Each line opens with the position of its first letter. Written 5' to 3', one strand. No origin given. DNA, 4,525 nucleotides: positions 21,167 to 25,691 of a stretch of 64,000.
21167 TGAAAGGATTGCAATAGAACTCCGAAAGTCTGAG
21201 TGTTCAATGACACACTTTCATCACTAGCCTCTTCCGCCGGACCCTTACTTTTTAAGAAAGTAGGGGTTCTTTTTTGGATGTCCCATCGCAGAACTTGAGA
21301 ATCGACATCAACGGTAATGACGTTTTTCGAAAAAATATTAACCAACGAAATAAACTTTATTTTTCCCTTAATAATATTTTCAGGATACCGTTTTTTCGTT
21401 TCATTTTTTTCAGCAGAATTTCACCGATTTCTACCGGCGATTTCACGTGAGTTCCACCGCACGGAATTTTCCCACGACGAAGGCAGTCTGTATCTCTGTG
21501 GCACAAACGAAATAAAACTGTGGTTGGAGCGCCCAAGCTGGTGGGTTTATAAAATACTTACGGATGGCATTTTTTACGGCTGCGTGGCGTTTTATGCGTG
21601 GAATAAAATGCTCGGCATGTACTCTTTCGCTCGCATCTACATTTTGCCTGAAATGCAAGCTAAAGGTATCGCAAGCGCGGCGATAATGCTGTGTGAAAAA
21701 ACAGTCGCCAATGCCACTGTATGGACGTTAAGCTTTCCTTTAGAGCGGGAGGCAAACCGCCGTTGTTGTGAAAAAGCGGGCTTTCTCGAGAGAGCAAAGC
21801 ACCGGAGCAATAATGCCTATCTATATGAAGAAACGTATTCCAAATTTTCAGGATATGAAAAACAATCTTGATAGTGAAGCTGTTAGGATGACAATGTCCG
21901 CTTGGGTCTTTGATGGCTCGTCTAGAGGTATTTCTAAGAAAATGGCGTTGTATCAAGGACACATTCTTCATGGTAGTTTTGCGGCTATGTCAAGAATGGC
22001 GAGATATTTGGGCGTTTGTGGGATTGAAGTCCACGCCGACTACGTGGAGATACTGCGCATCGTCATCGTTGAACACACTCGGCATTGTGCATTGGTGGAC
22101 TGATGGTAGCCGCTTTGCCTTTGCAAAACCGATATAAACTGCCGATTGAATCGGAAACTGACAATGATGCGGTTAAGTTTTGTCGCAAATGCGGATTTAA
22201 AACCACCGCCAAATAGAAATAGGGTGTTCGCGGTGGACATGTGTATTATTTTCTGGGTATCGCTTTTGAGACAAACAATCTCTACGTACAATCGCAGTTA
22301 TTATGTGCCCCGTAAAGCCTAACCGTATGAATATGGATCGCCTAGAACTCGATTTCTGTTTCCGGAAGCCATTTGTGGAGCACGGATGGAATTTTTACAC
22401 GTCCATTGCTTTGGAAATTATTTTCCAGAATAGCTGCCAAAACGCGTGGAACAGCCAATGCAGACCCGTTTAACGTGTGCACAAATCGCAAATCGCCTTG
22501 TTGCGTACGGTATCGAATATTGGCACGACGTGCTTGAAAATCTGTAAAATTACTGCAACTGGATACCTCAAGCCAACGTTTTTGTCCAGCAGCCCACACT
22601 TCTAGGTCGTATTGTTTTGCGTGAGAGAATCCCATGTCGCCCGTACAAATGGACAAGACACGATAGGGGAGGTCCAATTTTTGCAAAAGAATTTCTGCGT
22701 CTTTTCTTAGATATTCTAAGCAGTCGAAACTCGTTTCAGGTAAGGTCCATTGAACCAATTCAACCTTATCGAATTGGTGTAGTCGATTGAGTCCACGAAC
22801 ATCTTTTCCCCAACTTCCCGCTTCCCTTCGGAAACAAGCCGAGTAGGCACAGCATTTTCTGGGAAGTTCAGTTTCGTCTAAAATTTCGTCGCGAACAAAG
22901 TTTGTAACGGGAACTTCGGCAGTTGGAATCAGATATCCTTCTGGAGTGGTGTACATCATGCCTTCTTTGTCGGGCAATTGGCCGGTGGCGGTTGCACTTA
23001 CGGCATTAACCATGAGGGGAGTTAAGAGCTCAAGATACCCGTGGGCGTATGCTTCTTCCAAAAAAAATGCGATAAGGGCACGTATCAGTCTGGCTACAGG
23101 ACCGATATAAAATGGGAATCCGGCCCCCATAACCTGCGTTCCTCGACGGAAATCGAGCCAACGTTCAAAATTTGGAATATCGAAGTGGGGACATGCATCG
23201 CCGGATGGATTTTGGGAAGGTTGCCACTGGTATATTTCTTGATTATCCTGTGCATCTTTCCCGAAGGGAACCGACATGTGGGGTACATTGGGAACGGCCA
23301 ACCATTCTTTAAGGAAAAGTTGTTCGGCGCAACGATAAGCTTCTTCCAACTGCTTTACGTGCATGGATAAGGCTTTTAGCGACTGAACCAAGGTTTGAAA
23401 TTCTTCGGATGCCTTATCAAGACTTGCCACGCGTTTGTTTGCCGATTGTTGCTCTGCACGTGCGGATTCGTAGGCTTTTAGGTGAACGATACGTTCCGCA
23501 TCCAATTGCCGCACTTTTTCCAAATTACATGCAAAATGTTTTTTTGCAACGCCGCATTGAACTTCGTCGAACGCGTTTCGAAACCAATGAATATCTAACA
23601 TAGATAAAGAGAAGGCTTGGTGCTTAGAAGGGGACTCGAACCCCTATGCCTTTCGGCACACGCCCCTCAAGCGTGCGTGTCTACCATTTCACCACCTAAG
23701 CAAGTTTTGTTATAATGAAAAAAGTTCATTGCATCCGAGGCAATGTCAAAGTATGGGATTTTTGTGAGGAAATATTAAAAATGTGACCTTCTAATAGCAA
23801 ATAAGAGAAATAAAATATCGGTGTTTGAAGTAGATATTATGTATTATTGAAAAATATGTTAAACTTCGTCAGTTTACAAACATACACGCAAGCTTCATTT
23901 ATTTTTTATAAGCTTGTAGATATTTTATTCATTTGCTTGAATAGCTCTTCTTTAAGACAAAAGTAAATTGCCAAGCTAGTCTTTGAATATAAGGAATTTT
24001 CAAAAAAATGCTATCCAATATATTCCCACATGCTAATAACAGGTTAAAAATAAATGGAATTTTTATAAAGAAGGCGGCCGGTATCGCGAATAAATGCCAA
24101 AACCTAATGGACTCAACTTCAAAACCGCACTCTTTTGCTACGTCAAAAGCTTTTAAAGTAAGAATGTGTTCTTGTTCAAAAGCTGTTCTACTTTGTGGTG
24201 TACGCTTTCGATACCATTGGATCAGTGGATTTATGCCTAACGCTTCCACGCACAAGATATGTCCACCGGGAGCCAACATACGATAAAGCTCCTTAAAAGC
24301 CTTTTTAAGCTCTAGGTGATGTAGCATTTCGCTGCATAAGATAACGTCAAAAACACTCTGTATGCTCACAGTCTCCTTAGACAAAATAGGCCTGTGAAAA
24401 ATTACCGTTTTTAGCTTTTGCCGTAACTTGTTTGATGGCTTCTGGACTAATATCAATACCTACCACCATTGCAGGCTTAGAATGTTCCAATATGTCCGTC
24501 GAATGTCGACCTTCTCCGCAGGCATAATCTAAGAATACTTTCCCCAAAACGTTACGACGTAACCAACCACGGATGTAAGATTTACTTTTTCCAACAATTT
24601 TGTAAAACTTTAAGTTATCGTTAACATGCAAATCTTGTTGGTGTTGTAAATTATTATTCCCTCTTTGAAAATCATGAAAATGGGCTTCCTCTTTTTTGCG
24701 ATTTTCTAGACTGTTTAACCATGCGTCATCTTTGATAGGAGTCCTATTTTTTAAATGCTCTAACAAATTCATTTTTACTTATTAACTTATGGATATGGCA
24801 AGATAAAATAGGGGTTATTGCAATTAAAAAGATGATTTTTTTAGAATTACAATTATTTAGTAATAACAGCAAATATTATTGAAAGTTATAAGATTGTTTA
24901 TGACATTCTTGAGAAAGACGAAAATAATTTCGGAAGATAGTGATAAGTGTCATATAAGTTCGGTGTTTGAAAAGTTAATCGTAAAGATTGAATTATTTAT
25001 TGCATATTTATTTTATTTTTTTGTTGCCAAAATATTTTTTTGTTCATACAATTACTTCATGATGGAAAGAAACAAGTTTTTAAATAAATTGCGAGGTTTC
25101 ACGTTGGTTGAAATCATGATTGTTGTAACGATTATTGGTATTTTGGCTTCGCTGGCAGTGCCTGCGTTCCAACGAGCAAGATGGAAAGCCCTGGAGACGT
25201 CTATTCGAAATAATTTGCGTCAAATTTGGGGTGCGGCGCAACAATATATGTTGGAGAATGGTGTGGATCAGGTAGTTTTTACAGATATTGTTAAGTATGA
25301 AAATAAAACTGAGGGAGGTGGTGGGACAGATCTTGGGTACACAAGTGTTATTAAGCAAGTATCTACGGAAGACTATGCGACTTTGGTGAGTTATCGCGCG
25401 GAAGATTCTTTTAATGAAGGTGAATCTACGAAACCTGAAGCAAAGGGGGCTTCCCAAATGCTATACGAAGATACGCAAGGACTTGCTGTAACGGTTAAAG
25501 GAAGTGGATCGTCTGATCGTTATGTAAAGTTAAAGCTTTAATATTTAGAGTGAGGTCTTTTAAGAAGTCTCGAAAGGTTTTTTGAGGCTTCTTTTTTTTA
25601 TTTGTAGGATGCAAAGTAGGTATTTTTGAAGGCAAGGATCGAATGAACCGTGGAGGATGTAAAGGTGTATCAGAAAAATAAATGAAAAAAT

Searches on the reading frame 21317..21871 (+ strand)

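Call 12: search_protein_families(library=pfam, proteins=[window:21317-21871:+], max_evalue=0.001)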
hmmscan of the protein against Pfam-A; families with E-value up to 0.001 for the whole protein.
window:21317-21871:+ (184 aa): 1 family
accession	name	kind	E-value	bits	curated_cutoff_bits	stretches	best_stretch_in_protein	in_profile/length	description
PF00583.31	Acetyltransf_1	-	2.9e-05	24.8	20.7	1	64-156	21-116/116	Acetyltransferase (GNAT) family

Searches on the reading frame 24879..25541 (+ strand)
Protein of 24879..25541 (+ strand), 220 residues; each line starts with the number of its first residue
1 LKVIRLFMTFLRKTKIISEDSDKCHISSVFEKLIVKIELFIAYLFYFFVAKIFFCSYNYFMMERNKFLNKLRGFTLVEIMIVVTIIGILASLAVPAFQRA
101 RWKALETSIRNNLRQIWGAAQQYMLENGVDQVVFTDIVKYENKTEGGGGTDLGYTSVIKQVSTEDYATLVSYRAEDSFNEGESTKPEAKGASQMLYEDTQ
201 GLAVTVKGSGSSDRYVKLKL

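Call 12: search_protein_families(library=pfam, proteins=[window:24879-25541:+], max_evalue=0.001)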
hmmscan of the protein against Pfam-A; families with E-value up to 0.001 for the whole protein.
window:24879-25541:+ (220 aa): 1 family
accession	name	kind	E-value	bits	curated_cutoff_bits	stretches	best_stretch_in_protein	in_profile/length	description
PF07963.17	N_methyl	-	1.8e-07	30.9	21.2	1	69-93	2-26/27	Prokaryotic N-terminal methylation motif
